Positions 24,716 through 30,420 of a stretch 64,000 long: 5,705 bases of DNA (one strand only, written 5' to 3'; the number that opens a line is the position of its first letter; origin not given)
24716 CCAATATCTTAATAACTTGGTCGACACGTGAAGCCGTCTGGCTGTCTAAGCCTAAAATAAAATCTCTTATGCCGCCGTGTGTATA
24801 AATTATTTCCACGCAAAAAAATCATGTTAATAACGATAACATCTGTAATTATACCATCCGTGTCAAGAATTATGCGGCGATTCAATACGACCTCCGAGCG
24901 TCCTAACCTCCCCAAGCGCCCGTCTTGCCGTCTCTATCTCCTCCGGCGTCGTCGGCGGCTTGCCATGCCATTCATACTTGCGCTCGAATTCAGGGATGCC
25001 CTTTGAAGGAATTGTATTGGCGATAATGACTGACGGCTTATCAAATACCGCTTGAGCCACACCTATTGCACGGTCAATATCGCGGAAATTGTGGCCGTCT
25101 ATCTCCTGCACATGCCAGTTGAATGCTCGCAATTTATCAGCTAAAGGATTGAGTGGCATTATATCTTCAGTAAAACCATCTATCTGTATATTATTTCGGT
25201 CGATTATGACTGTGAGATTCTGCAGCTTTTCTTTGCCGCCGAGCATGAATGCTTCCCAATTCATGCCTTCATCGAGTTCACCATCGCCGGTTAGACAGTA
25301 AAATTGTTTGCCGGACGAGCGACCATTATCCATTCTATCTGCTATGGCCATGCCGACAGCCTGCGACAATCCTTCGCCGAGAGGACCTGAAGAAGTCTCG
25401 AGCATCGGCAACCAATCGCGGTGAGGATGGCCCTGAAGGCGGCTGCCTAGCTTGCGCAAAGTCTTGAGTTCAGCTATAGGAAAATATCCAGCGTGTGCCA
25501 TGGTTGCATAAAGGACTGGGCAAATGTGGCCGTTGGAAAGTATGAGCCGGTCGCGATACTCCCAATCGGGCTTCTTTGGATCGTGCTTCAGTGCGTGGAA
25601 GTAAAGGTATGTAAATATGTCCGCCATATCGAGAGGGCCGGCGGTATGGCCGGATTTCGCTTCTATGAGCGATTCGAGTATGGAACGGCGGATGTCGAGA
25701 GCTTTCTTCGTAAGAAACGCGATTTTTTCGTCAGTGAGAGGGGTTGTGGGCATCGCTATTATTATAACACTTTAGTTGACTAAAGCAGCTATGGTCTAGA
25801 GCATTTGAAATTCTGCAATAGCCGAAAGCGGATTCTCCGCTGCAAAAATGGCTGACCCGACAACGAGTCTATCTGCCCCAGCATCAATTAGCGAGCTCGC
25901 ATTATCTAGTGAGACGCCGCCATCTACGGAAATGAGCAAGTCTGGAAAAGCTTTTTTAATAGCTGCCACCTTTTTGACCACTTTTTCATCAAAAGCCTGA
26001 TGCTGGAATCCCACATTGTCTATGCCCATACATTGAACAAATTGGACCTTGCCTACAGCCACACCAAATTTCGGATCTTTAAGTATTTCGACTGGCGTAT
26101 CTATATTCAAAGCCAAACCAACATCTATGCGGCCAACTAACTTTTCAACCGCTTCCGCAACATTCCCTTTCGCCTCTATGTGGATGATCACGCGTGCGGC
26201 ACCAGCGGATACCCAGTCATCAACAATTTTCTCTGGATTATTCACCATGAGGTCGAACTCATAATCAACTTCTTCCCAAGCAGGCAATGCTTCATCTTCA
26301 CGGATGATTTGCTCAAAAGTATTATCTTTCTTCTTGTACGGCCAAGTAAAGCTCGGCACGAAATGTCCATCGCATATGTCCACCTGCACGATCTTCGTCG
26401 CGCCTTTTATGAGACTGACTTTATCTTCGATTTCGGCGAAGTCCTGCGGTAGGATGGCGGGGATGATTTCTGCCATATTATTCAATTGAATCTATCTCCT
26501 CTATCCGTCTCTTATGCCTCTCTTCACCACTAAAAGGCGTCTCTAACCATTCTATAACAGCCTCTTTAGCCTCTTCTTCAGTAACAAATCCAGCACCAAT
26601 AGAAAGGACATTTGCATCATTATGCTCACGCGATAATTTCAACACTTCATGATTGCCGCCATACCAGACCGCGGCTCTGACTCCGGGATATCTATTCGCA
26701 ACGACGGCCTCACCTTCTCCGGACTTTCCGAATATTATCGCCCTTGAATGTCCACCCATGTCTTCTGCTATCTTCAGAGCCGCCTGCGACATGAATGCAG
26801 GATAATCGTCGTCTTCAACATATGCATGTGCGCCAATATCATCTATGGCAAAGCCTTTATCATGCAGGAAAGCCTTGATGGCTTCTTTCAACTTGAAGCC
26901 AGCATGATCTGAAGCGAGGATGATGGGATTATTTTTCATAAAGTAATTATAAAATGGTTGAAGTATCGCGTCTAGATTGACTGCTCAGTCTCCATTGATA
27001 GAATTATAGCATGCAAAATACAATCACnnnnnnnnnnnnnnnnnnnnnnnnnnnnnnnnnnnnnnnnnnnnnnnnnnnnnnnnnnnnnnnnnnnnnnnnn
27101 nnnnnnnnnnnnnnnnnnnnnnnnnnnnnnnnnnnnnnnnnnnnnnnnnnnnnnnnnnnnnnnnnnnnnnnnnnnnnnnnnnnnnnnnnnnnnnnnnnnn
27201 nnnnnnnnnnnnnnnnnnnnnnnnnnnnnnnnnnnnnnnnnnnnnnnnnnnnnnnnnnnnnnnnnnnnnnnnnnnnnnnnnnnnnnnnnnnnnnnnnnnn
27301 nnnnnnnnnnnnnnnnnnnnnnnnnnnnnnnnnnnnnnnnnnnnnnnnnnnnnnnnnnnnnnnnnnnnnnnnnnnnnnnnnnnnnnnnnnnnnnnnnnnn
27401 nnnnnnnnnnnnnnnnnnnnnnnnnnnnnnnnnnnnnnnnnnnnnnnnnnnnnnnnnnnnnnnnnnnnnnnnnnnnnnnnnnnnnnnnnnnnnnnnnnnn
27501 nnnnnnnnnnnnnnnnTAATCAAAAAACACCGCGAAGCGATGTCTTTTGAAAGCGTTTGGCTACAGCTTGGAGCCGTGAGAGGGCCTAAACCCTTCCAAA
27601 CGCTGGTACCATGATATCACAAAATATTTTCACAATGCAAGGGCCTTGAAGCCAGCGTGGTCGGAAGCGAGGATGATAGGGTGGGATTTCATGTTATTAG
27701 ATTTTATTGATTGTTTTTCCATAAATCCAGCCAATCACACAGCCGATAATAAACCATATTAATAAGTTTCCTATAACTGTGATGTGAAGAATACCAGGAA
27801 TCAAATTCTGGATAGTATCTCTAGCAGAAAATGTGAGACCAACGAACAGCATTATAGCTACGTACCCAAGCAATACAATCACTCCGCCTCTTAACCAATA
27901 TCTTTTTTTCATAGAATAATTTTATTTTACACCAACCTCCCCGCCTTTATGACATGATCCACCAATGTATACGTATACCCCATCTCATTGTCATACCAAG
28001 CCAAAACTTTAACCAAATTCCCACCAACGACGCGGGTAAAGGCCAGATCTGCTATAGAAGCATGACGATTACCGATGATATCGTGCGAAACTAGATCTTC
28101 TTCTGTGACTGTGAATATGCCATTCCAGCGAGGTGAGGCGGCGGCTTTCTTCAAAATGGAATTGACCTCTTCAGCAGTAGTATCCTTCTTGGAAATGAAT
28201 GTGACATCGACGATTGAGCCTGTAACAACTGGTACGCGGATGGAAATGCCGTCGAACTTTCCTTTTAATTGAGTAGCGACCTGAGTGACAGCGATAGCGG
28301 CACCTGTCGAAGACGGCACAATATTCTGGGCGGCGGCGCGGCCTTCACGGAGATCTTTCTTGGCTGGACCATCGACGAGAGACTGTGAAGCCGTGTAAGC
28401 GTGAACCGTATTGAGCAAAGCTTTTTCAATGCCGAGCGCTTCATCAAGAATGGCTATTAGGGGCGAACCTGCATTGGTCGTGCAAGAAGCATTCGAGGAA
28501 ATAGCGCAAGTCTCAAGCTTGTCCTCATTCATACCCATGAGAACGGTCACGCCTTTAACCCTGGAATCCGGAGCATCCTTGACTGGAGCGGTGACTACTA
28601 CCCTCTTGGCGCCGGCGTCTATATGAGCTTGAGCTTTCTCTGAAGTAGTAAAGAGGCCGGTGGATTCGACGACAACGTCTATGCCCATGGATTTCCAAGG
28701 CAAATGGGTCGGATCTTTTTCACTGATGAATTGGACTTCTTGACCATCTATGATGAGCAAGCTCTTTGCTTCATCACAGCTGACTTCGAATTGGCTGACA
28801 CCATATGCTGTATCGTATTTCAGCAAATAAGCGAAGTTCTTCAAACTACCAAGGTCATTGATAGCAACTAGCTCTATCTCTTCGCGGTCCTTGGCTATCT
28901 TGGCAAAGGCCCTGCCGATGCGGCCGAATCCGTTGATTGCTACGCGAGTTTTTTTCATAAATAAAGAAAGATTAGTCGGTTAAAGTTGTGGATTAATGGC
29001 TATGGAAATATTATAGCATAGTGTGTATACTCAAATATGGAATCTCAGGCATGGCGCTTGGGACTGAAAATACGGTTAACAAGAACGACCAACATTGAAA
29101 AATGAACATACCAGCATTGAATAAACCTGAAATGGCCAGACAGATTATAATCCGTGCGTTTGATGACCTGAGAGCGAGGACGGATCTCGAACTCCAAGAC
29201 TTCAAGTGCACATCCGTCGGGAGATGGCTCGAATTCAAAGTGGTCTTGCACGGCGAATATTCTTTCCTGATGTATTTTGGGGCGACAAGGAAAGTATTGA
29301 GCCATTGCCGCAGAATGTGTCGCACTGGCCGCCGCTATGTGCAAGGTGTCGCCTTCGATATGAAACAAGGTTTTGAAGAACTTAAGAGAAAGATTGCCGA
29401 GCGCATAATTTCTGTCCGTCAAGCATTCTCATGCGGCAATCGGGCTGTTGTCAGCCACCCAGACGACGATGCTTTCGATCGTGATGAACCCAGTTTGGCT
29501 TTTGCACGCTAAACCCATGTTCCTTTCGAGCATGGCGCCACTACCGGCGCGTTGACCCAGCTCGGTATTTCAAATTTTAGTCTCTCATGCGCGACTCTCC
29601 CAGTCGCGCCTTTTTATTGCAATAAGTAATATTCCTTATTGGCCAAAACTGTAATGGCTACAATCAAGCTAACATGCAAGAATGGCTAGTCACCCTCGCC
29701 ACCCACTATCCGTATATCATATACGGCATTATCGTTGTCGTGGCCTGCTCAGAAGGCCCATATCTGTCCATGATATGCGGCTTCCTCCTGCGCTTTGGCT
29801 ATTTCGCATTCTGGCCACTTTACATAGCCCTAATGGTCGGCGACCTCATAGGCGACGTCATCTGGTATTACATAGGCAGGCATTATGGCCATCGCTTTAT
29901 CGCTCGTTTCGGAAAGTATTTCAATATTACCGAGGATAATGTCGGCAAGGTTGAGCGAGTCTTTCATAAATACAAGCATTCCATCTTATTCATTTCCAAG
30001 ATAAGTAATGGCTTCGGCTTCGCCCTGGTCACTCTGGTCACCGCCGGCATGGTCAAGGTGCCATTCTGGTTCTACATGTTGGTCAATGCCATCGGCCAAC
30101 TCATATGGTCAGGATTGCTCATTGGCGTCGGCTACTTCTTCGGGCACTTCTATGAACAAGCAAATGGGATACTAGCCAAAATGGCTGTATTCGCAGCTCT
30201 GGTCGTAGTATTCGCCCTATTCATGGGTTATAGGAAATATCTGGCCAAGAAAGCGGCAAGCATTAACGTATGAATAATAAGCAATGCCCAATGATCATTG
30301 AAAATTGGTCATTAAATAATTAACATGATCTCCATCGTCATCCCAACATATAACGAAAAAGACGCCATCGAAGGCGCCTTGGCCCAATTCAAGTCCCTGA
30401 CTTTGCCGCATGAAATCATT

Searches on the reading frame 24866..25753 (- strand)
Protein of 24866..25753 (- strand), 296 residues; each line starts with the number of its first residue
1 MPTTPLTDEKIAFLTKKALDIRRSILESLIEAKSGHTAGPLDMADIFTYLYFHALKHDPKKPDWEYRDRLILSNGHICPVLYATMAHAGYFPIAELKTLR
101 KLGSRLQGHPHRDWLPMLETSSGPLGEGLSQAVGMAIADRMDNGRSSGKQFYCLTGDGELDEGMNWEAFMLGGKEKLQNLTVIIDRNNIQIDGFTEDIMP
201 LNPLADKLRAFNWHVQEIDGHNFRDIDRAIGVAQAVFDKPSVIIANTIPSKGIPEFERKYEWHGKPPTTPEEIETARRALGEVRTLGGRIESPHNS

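Call 9: search_protein_families(library=pfam, proteins=[window:24866-25753:-], max_evalue=0.001)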
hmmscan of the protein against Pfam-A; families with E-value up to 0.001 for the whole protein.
window:24866-25753:- (296 aa): 2 families
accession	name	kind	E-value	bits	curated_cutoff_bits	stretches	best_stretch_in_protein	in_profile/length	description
PF00456.26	Transketolase_N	-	1.5e-60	205.4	22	1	21-281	9-276/334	Transketolase, thiamine diphosphate binding domain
PF13292.11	DXP_synthase_N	-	1.5e-07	31.5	21.2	1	14-192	18-176/274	1-deoxy-D-xylulose-5-phosphate synthase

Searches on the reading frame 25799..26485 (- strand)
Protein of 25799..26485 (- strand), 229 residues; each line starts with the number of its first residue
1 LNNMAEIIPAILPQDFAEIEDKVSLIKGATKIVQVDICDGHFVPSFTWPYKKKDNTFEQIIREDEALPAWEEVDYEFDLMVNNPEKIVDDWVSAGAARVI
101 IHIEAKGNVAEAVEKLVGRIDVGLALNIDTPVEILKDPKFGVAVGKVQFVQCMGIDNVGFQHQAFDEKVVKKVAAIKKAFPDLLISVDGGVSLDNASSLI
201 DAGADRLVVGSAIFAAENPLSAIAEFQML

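Call 28: search_protein_families(library=pfam, proteins=[window:25799-26485:-], max_evalue=0.01)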
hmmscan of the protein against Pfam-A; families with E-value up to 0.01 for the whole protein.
window:25799-26485:- (229 aa): 4 families
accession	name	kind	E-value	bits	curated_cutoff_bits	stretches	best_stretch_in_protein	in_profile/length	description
PF00834.25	Ribul_P_3_epim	-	5.3e-33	114.5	21.1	1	7-214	2-198/198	Ribulose-phosphate 3 epimerase family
PF01729.25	QRPTase_C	-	1.8e-05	25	23.1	1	102-216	59-161/169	Quinolinate phosphoribosyl transferase, C-terminal domain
PF00977.27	His_biosynth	-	0.00034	20.6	23.6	1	168-224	63-116/228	Histidine biosynthesis protein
PF00215.30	OMPdecase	-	0.0039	17.6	27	1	166-225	161-220/221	Orotidine 5'-phosphate decarboxylase / HUMPS family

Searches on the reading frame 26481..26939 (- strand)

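Call 28: search_protein_families(library=pfam, proteins=[window:26481-26939:-], max_evalue=0.01)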
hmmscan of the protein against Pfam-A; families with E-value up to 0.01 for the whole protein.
window:26481-26939:- (153 aa): 1 family
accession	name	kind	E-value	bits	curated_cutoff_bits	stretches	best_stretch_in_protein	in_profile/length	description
PF02502.23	LacAB_rpiB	-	2.7e-38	131.5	24.7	1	6-149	1-138/138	Ribose/Galactose Isomerase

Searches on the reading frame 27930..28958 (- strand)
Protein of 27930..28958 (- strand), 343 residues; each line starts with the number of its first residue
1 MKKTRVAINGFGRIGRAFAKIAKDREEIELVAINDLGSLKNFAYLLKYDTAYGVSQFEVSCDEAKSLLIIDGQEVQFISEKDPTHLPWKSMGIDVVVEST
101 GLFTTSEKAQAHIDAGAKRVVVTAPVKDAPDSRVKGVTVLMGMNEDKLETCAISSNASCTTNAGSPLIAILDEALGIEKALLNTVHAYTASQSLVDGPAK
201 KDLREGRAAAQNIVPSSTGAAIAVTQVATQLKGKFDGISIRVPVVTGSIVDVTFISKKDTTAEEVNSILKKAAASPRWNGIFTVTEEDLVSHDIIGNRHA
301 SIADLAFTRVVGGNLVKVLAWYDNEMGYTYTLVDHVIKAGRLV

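Call 28: search_protein_families(library=pfam, proteins=[window:27930-28958:-], max_evalue=0.01)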
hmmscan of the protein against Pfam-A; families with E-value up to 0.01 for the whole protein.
window:27930-28958:- (343 aa): 3 families
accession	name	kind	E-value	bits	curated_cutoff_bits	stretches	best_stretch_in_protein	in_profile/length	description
PF02800.25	Gp_dh_C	-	1.3e-54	184.5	24.4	1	166-322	3-158/158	Glyceraldehyde 3-phosphate dehydrogenase, C-terminal domain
PF00044.30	Gp_dh_N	-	7.6e-35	119.7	31.7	1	5-105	2-100/101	Glyceraldehyde 3-phosphate dehydrogenase, NAD binding domain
PF01113.26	DapB_N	-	0.005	17.4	25.6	0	5-38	2-36/124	Dihydrodipicolinate reductase, N-terminus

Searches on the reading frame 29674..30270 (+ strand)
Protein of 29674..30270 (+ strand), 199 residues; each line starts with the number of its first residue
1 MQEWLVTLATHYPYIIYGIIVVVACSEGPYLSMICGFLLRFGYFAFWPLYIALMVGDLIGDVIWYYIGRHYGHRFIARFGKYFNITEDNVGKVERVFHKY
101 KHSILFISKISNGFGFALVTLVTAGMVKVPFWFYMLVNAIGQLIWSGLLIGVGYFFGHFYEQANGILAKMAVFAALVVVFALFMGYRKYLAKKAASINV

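Call 28: search_protein_families(library=pfam, proteins=[window:29674-30270:+], max_evalue=0.01)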
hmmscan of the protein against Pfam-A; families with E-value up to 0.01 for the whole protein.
window:29674-30270:+ (199 aa): 1 family
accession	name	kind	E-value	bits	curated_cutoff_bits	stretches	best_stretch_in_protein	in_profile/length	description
PF09335.16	VTT_dom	-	1.1e-17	65.1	33.9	1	38-154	7-122/123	VTT domain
